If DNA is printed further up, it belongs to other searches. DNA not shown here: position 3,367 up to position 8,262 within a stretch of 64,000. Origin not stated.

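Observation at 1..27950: A ~28-kb phage/prophage module fills the left 44% of the window, with no integrase visible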

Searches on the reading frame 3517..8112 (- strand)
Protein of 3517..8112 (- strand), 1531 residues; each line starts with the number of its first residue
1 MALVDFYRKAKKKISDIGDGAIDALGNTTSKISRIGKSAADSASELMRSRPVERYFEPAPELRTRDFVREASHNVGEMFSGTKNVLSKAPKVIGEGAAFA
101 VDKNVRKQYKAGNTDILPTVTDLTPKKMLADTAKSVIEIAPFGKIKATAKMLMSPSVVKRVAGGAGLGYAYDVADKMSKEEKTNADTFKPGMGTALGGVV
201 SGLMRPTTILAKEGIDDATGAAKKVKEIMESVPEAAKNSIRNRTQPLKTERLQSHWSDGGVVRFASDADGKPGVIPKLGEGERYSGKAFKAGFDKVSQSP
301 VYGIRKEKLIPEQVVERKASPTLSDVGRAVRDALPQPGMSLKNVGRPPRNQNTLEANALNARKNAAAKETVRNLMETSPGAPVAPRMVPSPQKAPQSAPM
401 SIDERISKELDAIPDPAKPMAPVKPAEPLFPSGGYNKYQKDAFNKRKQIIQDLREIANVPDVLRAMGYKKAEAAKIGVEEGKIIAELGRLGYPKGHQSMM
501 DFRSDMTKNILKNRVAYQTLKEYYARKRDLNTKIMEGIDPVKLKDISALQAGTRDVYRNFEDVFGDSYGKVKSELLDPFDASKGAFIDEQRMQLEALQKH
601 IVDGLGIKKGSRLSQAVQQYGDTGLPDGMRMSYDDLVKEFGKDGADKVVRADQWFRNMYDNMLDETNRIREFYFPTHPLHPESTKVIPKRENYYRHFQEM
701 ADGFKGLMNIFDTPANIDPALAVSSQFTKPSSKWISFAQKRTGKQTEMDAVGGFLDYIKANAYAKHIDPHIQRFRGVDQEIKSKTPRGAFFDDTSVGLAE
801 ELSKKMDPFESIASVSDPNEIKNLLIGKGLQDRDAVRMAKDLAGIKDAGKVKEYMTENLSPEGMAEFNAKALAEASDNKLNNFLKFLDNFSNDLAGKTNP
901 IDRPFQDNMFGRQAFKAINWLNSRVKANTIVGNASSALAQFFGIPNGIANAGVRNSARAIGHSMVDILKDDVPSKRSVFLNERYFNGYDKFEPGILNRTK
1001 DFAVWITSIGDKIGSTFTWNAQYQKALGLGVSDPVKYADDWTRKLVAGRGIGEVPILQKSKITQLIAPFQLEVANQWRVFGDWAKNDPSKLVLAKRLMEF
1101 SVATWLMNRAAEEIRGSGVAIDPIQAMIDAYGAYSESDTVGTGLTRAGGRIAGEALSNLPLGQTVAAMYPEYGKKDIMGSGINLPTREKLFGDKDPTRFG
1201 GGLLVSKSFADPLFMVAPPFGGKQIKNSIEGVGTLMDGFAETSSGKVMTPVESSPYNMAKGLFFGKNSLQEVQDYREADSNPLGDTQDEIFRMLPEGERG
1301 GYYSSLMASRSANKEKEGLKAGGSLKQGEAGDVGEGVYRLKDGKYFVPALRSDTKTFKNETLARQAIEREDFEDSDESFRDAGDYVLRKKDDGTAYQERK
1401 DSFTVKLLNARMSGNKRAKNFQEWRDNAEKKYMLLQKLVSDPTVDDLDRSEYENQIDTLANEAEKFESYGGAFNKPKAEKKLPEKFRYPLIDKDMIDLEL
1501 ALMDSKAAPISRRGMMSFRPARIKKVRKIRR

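Call 10: search_protein_families(library=phrogs, proteins=[window:3517-8112:-], max_evalue=0.01)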
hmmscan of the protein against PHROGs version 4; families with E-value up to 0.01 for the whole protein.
window:3517-8112:- (1531 aa): 0 families

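Call 11: search_protein_families(library=pfam, proteins=[window:3517-8112:-], max_evalue=0.01)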
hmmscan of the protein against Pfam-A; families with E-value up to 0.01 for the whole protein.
window:3517-8112:- (1531 aa): 0 families

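Call 76: search_solved_structures(query=window:3517-8112:-, max_evalue=1)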
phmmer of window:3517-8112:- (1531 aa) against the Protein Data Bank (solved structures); distinct sequences matched with E-value up to 1: 0.
